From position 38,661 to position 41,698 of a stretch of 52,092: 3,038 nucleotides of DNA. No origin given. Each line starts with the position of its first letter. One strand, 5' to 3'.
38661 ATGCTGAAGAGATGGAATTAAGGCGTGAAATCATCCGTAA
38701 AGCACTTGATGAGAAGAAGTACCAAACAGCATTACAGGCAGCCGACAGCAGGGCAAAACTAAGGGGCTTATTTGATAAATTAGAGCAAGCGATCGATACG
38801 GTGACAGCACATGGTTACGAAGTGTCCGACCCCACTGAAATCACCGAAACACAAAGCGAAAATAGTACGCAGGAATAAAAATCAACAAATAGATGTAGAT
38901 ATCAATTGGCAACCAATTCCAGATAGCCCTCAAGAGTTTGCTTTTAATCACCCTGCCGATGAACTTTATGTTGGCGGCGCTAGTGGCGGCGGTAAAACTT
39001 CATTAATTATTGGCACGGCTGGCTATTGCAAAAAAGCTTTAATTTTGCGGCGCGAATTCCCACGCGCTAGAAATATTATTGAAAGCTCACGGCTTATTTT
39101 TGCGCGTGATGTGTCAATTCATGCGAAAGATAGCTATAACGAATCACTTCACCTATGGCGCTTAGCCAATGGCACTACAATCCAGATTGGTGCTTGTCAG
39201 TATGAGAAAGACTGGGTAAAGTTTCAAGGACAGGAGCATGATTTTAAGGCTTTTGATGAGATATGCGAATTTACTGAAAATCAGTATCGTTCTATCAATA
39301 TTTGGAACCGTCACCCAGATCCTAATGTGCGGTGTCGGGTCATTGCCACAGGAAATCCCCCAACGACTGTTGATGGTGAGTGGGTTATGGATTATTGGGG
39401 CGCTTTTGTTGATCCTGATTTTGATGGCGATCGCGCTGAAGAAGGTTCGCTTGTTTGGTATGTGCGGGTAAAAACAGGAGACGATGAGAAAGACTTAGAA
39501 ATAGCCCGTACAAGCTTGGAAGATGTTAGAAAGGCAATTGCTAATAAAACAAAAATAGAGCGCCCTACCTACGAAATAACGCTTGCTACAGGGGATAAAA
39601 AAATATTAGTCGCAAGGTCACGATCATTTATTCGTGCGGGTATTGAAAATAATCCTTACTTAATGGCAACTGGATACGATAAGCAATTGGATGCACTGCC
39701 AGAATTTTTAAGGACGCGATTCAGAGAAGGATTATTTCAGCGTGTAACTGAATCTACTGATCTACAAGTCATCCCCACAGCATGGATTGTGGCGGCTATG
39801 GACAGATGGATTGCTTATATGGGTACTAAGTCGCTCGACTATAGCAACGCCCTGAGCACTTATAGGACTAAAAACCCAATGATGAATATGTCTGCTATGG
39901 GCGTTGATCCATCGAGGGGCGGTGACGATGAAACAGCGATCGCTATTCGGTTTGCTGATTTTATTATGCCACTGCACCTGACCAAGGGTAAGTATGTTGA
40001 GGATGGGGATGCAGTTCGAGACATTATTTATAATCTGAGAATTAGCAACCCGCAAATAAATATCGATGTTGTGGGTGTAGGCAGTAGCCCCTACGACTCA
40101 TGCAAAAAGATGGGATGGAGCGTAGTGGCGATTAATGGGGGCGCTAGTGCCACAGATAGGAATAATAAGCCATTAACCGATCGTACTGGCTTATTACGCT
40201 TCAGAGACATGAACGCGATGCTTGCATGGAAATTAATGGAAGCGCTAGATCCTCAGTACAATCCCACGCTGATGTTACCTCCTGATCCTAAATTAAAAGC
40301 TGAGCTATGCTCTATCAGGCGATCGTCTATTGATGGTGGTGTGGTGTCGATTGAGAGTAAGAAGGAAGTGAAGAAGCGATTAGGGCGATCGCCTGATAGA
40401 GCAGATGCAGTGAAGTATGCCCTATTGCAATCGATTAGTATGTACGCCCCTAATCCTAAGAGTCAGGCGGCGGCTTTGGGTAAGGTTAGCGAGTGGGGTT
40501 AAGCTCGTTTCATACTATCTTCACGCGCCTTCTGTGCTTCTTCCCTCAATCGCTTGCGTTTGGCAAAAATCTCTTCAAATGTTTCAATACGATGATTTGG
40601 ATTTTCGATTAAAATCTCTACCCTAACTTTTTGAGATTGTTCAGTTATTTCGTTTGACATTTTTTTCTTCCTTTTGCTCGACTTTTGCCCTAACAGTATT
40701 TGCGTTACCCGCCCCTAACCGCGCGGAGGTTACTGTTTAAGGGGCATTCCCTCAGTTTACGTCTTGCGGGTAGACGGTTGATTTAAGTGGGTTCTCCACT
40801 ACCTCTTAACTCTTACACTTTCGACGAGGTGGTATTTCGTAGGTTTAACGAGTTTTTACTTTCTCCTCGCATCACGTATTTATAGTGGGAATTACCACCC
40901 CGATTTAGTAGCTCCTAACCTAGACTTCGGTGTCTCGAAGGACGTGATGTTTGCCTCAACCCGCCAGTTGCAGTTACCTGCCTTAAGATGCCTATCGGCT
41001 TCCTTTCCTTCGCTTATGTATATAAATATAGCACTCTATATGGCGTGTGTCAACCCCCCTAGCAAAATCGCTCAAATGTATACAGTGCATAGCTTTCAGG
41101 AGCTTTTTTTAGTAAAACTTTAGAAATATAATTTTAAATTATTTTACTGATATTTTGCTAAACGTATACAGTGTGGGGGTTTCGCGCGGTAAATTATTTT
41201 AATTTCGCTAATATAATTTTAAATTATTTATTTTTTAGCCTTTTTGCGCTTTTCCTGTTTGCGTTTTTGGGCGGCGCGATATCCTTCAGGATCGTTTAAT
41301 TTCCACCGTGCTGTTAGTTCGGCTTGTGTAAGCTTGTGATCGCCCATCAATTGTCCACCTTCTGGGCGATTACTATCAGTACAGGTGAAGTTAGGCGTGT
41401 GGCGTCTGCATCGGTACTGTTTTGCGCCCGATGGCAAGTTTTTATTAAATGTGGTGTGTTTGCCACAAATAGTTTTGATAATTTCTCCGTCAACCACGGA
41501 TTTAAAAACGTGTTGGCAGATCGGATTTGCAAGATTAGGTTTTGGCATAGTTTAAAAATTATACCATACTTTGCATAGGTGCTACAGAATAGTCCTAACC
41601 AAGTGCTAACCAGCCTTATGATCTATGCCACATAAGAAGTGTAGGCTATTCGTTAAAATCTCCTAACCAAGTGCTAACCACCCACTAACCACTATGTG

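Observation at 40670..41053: Consensus promoter firing into a roughly 350-nt ORF-free, helix-rich region: candidate novel structured RNA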

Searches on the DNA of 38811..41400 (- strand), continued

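Call 87: search_with_rna_model(model_id=R1, sources=[L034, L025, L026, L027, L028, L002, L008], max_evalue=1)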
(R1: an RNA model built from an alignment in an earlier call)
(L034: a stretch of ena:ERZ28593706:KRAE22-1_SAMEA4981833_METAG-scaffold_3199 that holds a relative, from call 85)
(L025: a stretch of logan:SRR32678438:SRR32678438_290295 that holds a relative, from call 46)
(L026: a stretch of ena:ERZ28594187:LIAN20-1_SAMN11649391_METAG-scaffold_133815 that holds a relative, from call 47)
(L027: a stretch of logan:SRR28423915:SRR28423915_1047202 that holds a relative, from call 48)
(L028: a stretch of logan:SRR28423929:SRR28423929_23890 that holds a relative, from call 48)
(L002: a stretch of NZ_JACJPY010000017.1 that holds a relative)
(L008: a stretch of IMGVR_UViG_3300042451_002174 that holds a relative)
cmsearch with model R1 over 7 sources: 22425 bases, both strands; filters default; matches with E-value up to 1: 1.
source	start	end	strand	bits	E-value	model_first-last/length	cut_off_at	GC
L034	1729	1755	-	9.1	0.74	1-55/55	no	0.37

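Call 100: search_dna_similar(query=window:40688-40750:-, collection=phages, mode=distant, max_evalue=1, max_rows=25)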
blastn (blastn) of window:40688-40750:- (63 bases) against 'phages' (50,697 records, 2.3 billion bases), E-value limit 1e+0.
No match.

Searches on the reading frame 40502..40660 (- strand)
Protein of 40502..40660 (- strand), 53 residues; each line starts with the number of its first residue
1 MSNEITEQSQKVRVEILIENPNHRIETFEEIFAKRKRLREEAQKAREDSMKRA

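Call 14: search_protein_families(library=pfam, proteins=[window:40502-40660:-], max_evalue=0.01)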
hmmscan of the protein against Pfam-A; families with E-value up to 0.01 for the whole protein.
window:40502-40660:- (53 aa): 0 families

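Call 53: find_encoding_contigs(protein=window:40502-40660:-, flank=3000)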
Protein window:40502-40660:- (53 aa): no gene with exactly this product is on record in the collection.

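Call 84: find_homologous_proteins(query=window:40502-40660:-, max_evalue=0.01)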
Query window:40502-40660:- (53 aa): 2 proteins with E <= 0.01 among 2 candidates.
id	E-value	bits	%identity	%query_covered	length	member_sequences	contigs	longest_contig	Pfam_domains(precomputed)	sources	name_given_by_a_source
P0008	2.3e-24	100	100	100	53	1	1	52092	-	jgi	jgi:hypothetical protein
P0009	2.3e-15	72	74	100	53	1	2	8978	-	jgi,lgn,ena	-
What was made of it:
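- Tried and rejected: exact look-up of the 53-aa protein: nothing (call 53), although the homolog search returned the identical protein as P0008 on a 52,092-nt JGI contig (call 84).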

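Call 85: find_encoding_contigs(protein=P0009, flank=2500, max_places=6)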
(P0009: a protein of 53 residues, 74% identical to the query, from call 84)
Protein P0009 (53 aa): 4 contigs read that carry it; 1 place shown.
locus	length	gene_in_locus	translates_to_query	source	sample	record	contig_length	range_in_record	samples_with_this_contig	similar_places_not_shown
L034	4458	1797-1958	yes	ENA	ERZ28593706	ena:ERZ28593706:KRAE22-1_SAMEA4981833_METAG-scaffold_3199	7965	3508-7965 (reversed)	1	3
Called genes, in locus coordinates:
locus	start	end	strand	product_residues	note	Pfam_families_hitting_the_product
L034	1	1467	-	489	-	?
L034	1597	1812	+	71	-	-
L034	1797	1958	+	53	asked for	-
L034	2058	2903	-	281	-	PF02511:Thy1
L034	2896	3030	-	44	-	-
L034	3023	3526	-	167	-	-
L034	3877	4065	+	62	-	-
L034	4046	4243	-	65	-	-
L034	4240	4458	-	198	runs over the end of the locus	-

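Call 101: search_protein_families(library=phrogs, proteins=[window:40502-40660:-], max_evalue=0.01)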
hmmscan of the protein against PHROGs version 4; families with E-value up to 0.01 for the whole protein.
window:40502-40660:- (53 aa): 0 families
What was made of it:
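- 40499..40660 (-): 53-aa ORF (a highly charged, probably helical small protein). It converges on terL, and the two stop codons overlap. No Pfam or PHROG family matches (calls 14, 101).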

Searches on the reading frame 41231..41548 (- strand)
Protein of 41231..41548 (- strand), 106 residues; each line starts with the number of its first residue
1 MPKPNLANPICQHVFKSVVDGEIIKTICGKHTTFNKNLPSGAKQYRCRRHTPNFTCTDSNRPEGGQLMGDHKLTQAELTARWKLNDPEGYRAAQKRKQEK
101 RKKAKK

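Call 14: search_protein_families(library=pfam, proteins=[window:41231-41548:-], max_evalue=0.01)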
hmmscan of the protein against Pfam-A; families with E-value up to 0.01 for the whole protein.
window:41231-41548:- (106 aa): 0 families

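Call 28: find_related_loci(query=window:41231-41548:-, collection=viral_contigs, flank=3000)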
Query window:41231-41548:- (106 aa) in viral_contigs; peptide patterns used: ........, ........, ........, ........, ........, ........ (x = any residue, [..] = any of these).
10 stretches matched a pattern; 1 encode a relative of the query (tblastn E <= 1e-3); 1 distinct loci.
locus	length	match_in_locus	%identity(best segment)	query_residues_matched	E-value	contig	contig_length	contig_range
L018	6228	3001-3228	72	1-90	8e-41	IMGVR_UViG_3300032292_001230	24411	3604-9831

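Call 39: find_homologous_proteins(query=window:41231-41548:-, max_evalue=0.001)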
Query window:41231-41548:- (106 aa): 7 proteins with E <= 0.001 among 9 candidates.
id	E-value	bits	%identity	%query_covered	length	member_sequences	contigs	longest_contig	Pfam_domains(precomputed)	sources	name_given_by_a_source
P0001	2.3e-39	152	72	99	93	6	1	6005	-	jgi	jgi:hypothetical protein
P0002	3.1e-39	152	72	85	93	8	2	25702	-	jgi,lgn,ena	-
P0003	1.4e-29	121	61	89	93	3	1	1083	-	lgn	-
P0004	4.6e-28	116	55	89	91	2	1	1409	-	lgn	-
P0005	1.2e-20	92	55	89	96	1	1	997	-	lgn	-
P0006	4.9e-17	80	51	82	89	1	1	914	-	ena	-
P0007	7.6e-13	67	48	95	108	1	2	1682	-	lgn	-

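Call 40: find_encoding_contigs(protein=P0001, flank=3000, max_places=6)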
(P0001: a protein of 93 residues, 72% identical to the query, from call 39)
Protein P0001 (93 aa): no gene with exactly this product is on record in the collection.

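Call 41: find_encoding_contigs(protein=P0003, flank=3000, max_places=6)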
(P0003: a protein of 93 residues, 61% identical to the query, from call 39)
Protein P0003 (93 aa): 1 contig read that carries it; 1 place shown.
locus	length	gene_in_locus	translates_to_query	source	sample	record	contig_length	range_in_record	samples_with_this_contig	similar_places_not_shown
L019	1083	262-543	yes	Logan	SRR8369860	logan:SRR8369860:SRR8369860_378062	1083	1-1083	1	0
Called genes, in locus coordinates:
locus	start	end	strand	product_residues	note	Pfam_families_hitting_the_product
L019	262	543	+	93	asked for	-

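Call 42: find_encoding_contigs(protein=P0004, flank=3000, max_places=6)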
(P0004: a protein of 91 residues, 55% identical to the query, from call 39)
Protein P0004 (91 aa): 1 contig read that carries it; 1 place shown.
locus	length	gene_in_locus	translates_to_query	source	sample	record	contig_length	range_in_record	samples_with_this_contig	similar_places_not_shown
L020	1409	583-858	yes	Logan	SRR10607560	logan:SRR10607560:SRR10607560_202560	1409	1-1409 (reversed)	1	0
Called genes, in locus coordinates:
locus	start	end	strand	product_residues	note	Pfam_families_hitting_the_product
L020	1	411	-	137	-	?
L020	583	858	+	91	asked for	-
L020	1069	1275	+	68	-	-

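Call 45: find_encoding_contigs(protein=P0002, flank=3000, max_places=6)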
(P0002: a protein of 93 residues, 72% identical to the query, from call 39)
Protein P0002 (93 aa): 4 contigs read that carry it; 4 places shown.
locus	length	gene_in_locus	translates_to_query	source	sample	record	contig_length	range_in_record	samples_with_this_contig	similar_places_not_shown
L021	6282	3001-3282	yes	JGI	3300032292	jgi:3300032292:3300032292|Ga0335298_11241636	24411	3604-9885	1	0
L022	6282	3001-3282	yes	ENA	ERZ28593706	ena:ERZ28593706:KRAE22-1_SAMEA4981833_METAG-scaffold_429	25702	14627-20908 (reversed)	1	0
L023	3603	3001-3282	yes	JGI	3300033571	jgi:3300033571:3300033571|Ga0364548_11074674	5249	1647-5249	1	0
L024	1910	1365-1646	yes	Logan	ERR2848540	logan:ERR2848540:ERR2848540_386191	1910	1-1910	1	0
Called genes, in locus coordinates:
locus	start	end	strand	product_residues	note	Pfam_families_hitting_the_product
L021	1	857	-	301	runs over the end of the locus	-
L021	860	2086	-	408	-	-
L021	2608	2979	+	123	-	-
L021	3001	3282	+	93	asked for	-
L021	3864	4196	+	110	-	PF07498:Rho_N (weak)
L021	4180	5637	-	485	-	-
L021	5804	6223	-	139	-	-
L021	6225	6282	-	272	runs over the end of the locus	PF12851:Tet_JBP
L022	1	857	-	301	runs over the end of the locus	-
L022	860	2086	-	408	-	-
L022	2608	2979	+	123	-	-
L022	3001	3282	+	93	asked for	-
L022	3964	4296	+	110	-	PF07498:Rho_N (weak)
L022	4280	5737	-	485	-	-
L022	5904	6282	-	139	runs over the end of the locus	-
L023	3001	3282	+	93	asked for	-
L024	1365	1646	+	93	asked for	-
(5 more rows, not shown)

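Call 46: find_encoding_contigs(protein=P0005, flank=3000)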
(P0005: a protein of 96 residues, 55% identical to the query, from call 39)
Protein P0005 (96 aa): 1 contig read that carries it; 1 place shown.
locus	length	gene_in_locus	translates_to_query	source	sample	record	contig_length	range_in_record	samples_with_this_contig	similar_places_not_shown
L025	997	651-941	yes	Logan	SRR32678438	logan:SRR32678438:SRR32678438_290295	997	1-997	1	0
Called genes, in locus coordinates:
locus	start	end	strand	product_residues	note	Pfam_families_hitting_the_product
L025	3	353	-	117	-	?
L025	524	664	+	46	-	-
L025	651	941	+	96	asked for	-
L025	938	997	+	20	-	?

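Call 47: find_encoding_contigs(protein=P0006, flank=3000)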
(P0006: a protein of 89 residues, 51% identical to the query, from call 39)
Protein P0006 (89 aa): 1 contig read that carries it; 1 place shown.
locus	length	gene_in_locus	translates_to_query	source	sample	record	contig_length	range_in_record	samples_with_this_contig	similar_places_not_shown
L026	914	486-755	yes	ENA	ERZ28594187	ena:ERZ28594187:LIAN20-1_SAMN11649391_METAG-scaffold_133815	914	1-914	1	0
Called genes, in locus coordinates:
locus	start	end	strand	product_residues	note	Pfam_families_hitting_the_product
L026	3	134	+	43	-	?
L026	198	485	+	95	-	-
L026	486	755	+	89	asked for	-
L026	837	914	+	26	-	?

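Call 48: find_encoding_contigs(protein=P0007, flank=3000)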
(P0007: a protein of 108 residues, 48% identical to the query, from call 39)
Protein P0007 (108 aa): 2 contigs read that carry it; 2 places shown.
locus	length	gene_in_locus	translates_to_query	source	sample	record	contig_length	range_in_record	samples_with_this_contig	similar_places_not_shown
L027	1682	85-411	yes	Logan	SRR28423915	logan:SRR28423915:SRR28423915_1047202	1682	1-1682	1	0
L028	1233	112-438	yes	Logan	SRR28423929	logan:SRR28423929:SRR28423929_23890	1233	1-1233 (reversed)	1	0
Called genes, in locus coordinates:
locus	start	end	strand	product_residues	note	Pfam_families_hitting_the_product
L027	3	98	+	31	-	?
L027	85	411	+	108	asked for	-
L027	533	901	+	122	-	-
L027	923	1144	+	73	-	-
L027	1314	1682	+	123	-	?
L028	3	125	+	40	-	?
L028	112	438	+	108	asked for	-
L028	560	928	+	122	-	-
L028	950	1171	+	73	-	-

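Call 101: search_protein_families(library=phrogs, proteins=[window:41231-41548:-], max_evalue=0.01)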
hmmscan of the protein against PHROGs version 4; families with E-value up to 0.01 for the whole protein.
window:41231-41548:- (106 aa): 0 families
